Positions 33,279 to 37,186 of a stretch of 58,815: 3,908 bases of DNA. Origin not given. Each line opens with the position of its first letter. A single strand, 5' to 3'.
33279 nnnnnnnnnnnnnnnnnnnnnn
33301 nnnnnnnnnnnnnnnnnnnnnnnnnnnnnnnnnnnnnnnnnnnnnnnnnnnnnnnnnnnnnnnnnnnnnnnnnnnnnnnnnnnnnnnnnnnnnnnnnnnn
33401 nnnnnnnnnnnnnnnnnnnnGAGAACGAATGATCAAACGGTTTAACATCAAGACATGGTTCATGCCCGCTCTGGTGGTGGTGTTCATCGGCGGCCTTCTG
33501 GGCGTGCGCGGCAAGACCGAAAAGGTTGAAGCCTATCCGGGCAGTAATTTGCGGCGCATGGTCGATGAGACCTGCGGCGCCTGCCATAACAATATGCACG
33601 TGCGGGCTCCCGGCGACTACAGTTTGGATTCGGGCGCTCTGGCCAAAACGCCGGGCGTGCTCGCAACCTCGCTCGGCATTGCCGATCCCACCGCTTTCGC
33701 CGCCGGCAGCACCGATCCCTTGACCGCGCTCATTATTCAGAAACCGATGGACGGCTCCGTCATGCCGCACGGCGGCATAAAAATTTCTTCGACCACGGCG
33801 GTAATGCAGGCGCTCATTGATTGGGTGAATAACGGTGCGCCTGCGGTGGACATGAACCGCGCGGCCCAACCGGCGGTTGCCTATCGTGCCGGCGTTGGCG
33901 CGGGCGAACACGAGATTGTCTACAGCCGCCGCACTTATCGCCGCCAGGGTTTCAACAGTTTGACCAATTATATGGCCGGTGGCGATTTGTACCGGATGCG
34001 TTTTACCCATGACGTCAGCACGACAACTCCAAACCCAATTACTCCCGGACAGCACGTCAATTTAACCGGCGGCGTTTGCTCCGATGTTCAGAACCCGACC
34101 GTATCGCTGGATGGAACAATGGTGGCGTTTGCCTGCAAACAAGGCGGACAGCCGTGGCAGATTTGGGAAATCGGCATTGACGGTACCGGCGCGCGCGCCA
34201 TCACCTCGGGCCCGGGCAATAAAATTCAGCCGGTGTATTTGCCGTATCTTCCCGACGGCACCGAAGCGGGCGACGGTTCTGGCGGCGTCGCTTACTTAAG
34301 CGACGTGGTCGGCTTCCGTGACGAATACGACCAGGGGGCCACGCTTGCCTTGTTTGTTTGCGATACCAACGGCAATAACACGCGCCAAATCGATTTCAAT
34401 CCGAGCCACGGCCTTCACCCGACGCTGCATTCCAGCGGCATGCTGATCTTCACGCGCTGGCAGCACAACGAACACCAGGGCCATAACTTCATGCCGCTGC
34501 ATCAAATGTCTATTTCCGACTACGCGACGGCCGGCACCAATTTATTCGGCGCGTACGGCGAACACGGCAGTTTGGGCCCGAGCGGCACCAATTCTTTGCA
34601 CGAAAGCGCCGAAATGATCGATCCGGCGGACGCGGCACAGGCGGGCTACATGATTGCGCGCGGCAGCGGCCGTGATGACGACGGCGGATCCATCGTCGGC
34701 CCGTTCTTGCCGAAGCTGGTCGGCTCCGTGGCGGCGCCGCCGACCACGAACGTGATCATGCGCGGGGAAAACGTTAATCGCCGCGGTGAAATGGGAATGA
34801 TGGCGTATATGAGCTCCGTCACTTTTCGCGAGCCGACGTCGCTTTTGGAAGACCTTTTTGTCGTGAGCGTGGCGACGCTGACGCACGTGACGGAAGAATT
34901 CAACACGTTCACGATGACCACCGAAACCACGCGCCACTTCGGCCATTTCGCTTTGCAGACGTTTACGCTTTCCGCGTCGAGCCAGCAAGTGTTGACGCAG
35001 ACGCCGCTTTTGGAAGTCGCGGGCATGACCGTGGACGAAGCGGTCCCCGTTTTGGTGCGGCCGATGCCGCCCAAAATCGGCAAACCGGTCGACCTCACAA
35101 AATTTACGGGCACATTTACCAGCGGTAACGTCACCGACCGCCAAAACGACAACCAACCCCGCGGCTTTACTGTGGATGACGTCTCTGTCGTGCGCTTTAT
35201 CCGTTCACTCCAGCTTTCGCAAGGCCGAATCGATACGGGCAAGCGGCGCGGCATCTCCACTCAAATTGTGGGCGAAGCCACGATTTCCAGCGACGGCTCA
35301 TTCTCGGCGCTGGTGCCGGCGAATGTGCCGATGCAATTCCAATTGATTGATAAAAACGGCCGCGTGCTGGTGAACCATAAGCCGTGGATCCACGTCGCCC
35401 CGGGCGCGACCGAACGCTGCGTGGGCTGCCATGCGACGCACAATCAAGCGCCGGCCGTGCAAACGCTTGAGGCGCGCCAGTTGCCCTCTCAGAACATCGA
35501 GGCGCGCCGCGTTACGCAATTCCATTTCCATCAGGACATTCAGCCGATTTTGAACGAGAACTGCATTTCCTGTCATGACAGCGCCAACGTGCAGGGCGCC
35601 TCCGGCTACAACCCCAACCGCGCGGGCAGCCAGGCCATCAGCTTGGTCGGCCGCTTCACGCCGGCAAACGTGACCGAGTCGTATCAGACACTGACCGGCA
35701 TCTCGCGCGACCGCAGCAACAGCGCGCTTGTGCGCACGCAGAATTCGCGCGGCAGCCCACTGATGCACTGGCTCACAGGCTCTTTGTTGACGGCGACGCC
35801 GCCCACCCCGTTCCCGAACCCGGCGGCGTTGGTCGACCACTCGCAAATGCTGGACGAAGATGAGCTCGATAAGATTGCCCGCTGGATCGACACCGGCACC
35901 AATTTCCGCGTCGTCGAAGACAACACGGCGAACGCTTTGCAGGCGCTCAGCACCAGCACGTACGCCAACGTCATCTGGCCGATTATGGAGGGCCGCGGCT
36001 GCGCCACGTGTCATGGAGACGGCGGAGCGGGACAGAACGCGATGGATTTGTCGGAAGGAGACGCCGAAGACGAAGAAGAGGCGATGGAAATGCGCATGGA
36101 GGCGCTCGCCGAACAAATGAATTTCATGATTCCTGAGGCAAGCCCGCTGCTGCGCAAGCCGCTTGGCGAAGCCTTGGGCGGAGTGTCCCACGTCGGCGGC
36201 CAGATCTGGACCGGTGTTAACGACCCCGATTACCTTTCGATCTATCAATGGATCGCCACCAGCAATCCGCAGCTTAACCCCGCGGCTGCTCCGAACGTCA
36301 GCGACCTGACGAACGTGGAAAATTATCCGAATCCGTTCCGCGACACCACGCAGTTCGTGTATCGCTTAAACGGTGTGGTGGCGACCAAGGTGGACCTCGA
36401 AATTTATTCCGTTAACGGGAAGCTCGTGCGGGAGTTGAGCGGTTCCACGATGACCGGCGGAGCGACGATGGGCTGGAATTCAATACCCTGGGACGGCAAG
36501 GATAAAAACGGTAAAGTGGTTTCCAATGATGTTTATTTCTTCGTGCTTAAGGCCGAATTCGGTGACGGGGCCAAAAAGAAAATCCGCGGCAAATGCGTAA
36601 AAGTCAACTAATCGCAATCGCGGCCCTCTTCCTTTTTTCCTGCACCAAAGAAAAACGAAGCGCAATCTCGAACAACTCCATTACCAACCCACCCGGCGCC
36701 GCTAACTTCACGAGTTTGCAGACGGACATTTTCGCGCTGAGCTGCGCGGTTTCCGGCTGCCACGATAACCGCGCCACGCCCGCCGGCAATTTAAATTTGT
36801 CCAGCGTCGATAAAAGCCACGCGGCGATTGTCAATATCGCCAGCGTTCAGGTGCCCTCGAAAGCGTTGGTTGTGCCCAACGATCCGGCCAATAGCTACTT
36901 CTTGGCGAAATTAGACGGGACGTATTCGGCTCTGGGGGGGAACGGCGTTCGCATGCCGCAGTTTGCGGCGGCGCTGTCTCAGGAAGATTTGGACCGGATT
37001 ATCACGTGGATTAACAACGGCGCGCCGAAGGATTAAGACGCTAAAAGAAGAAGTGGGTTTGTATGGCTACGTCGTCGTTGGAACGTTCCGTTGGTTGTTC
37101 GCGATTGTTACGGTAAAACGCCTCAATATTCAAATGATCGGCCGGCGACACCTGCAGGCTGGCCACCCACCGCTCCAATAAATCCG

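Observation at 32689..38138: Cluster of four secreted proteins built from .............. modules, two of them carrying T9SS type-A C-terminal sorting domains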

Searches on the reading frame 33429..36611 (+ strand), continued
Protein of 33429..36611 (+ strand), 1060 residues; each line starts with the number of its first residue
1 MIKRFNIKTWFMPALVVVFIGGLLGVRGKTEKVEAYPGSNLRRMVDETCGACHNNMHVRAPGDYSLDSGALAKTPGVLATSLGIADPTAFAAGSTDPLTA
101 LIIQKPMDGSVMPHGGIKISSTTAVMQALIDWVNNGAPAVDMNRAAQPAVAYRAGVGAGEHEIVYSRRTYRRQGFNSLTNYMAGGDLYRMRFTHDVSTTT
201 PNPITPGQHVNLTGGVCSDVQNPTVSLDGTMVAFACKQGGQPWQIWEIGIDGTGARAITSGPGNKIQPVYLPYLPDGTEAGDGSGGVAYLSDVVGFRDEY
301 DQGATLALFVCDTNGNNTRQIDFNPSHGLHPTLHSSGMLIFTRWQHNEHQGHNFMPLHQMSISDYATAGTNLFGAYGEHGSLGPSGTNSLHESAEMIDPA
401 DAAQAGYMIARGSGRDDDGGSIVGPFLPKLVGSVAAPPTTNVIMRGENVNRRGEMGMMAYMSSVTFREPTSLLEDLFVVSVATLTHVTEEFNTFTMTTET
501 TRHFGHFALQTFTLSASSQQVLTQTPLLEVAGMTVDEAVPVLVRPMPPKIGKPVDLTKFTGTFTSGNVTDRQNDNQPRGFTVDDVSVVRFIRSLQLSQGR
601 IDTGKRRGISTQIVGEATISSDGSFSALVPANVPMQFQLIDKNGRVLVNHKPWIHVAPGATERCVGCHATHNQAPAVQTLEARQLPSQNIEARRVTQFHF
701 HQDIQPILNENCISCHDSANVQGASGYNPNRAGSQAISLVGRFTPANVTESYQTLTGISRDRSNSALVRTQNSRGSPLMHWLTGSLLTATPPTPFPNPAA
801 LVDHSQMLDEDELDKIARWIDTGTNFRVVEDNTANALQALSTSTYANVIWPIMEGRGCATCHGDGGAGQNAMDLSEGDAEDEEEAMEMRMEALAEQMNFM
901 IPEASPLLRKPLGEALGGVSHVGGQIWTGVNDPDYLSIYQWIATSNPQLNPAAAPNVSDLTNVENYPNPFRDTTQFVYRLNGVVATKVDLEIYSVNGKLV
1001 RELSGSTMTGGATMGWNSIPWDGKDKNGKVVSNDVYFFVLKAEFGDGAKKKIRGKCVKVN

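Call 20: find_encoding_contigs(protein=P0014, flank=10000, max_places=1)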
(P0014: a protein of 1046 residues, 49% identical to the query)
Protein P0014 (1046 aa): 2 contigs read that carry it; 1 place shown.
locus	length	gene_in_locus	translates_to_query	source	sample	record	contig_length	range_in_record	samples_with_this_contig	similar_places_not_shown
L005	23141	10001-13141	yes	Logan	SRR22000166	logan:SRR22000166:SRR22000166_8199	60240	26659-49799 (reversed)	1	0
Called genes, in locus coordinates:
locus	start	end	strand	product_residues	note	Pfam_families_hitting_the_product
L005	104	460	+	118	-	PF07237:DUF1428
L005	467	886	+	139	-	PF00903:Glyoxalase, PF22677:Ble-like_N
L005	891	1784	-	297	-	PF02899:Phage_int_SAM_1, PF00589:Phage_integrase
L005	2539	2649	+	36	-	-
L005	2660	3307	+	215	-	PF00484:Pro_CA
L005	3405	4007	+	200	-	PF04264:YceI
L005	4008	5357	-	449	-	-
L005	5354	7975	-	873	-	PF13525:YfiO (faint), PF14559:TPR_19 (faint), PF09976:TPR_21 (faint), PF12895:ANAPC3 (faint), PF13174:TPR_6 (faint), PF13428:TPR_14 (faint), PF20308:TPR-S (faint), PF00515:TPR_1 (faint), +4 more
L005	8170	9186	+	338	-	-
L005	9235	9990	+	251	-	PF13860:FlgD_ig (weak)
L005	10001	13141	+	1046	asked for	PF13442:Cytochrome_CBB3 (faint), PF18582:HZS_alpha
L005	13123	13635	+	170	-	-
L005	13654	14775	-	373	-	-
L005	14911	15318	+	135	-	PF07238:PilZ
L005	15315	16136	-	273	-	PF00809:Pterin_bind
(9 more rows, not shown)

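Call 23: find_related_loci(query=A1, collection=genome_contigs, flank=10000)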
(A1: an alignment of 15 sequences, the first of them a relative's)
Query A1 (1060 aa) in genome_contigs; peptide patterns used: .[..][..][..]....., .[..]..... (x = any residue, [..] = any of these).
47 stretches matched a pattern; 3 encode a relative of the query (tblastn E <= 1e-3); 3 distinct loci.
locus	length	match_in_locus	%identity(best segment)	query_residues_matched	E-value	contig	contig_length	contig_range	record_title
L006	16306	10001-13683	51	33-1059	0e+0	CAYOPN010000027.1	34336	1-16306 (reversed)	MAG TPA_asm: uncultured Elusimicrobia bacterium isolate SRP150892_co2_475 genome assembly, contig: NODE_1551_length_3433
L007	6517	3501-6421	51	35-1057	0e+0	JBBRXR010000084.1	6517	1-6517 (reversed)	MAG: Elusimicrobiota bacterium isolate La5_concoct.038 La5_concoct.038_K_866139_L_6517_cov_9.0000, whole genome shotgun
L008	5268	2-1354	52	607-1059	9e-146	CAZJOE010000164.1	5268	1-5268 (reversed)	MAG TPA_asm: uncultured Elusimicrobia sp. isolate SRP136066_co1_151 genome assembly, contig: NODE_27432_length_5268_cov_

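Call 83: predict_structure(alignment_id=A1)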
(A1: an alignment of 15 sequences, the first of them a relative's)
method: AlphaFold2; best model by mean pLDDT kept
length: 1060 residues; sequences in the alignment: 15
mean_pLDDT: 60.6   pTM: 0.51
mean pLDDT of the five models: 60.6, 56.3, 55.5, 53.5, 50.5
residues with pLDDT >= 90: 31; 70-90: 352; 50-70: 351; < 50: 326
segments of 3 or more residues with pLDDT < 50: 1-38, 50-64, 75-79, 109-118, 174-176, 295-304, 322-355, 369-389, 399-406, 414-418, 428-439, 448-459, 551-554, 572-574, 594-610, 651-653, 664-685, 718-735, 744-746, 758-765, 824-839, 910-925, 946-972, 1007-1012
pLDDT, mean of each block of 10 residues (from residue 1): 36 40 30 38 63 41 52 53 56 62 55 43 71 76 69 80 88 57 88 74 78 85 88 89 91 88 83 77 84 48 55 79 34 35 28 45 58 32 37 57 52 53 58 39 59 38 70 82 72 51 77 68 79 84 72 52 66 57 77 40 34 68 69 65 68 53 44 36 52 56 72 59 41 52 55 56 50 72 73 63 73 77 42 39 78 76 61 63 72 60 54 37 51 71 52 28 24 62 69 84 59 63 79 80 75 69
secondary structure, 60 per line:
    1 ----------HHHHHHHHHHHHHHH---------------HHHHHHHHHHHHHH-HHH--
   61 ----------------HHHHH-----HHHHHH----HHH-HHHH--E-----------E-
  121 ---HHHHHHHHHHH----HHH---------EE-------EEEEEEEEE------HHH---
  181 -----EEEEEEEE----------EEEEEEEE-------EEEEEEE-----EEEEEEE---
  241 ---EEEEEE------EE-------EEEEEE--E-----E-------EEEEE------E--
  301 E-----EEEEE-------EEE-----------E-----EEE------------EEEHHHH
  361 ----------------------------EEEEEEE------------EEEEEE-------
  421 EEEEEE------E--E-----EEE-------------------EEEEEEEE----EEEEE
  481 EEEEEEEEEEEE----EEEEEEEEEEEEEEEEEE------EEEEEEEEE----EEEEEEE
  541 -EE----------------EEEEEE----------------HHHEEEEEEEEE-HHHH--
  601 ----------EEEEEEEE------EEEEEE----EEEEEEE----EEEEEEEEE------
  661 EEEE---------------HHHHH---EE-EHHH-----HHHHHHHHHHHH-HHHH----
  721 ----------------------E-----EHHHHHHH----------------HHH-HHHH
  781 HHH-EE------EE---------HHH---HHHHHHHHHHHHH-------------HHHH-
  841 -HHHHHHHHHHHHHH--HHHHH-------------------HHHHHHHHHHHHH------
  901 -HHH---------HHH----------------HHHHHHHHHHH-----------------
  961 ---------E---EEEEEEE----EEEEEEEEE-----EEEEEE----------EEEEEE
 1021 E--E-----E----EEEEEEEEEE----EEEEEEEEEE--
elements in order (helices of 4 or more, strands of 3 or more residues): H11-25 H41-54 H77-81 H87-92 H101-104 H124-134 E160-168 E186-193 E204-211 E219-225 E231-237 E244-249 E265-270 E287-291 E307-311 E319-321 E339-341 E354-356 H357-360 E389-395 E408-413 E421-426 E442-444 E464-471 E476-492 E497-514 E521-529 E534-540 E560-565 E585-593 H595-598 E611-618 E625-630 E635-641 E646-654 E661-664 H680-684 H700-711 H713-716 H750-756 H777-783 H810-822 H836-839 H842-855 H858-862 H882-894 H933-943 E974-980 E985-993 E999-1004 E1015-1021 E1035-1044 E1049-1058

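Call 87: fold_search(model_id=the predicted structure, library=pdb)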
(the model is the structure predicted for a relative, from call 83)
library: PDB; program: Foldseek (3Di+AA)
matches with E <= 10: 1138; with E <= 0.001: 48
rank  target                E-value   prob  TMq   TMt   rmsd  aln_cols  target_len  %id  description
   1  5c2v_A                1.6e-23  1.00  0.38  0.50   8.9       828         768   17  Kuenenia stuttgartiensis Hydrazine Synthase (released 2015-10-14)
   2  5c2v_D                2.7e-22  1.00  0.39  0.50   8.6       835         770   17  Kuenenia stuttgartiensis Hydrazine Synthase (released 2015-10-14)
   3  6pnv                  8.4e-06  1.00  0.14  0.32  10.0       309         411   15  1.42 Angstrom Resolution Crystal Structure of Translocation Protein TolB from Salmonella enterica (released 2019-07-17)
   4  3iax_A                1.2e-05  1.00  0.19  0.43   8.3       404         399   11  The crystal structure of the TolB box of Colicin A in complex with TolB reveals important differences in the recruitme (released 2009-10-13)
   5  2ivz_C                1.3e-05  1.00  0.14  0.33  10.4       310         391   15  Structure of TolB in complex with a peptide of the colicin E9 T- domain (released 2006-08-16)
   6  1c5k                  1.3e-05  1.00  0.14  0.31  11.2       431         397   10  THE STRUCTURE OF TOLB, AN ESSENTIAL COMPONENT OF THE TOL-DEPENDENT TRANSLOCATION SYSTEM AND ITS INTERACTIONS WITH THE TR (released 2000-12-06)
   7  2w8b_A                1.6e-05  1.00  0.18  0.40   8.3       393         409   11  Crystal structure of processed TolB in complex with Pal (released 2009-02-17)
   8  4r40_C                1.6e-05  1.00  0.15  0.33  12.8       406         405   12  Crystal Structure of TolB/Pal complex from Yersinia pestis. (released 2014-09-03)
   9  2hqs_A                2.0e-05  1.00  0.14  0.31   9.5       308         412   15  Crystal structure of TolB/Pal complex (released 2007-04-03)
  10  4pwz_A                2.3e-05  1.00  0.14  0.31  16.1       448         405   11  Crystal structure of TolB protein from Yersinia pestis CO92 (released 2014-04-02)
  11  4pwz_B                2.9e-05  1.00  0.15  0.34  13.1       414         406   11  Crystal structure of TolB protein from Yersinia pestis CO92 (released 2014-04-02)
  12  4r40_A                3.7e-05  1.00  0.14  0.32  10.5       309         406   13  Crystal Structure of TolB/Pal complex from Yersinia pestis. (released 2014-09-03)
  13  2ivz_A                4.5e-05  1.00  0.14  0.32  16.8       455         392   11  Structure of TolB in complex with a peptide of the colicin E9 T- domain (released 2006-08-16)
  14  4jml_A                4.7e-05  1.00  0.14  0.32  15.7       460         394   10  Crystal structure of the TolB(P201C)-ColicinE9 TBE peptide(A33C) complex. (released 2013-07-17)
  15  2ivz_D                5.2e-05  1.00  0.14  0.32  10.0       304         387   15  Structure of TolB in complex with a peptide of the colicin E9 T- domain (released 2006-08-16)
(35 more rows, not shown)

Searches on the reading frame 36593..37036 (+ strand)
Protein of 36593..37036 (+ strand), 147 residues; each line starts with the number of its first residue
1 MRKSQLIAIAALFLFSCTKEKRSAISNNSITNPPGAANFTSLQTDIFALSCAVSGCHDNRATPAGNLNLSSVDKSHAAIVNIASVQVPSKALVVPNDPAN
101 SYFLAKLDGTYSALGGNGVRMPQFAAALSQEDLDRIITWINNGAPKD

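Call 3: search_protein_families(library=pfam, proteins=[window:36593-37036:+], max_evalue=0.1)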
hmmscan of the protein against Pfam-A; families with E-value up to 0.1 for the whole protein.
window:36593-37036:+ (147 aa): 2 families
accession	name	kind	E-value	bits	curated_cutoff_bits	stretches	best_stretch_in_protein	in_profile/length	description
PF13442.11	Cytochrome_CBB3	-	0.00093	19.9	27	1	50-140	13-68/68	Cytochrome C oxidase, cbb3-type, subunit III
PF07635.16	PSCyt1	-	0.085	13.9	22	0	55-105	3-44/59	Planctomycete cytochrome C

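Call 4: search_protein_families(library=ncbifam, proteins=[window:36593-37036:+], max_evalue=0.1)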
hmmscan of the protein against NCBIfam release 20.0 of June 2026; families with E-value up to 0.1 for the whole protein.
window:36593-37036:+ (147 aa): 2 families
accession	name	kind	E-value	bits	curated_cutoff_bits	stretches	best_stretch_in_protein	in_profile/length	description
NF011054.0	PRK14486.1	equivalog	0.0024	17.4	447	1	43-143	218-290/294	putative bifunctional cbb3-type cytochrome c oxidase subunit II/cytochrome c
TIGR04494.1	c550_PedF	equivalog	0.046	13.6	122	1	99-141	88-128/133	cytochrome c-550 PedF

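Call 68: search_solved_structures(query=A4, max_evalue=1, show_alignments=2)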
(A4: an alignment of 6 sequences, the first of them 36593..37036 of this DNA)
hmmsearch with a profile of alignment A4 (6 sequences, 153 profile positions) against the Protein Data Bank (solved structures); distinct sequences matched with E-value up to 1: 0.
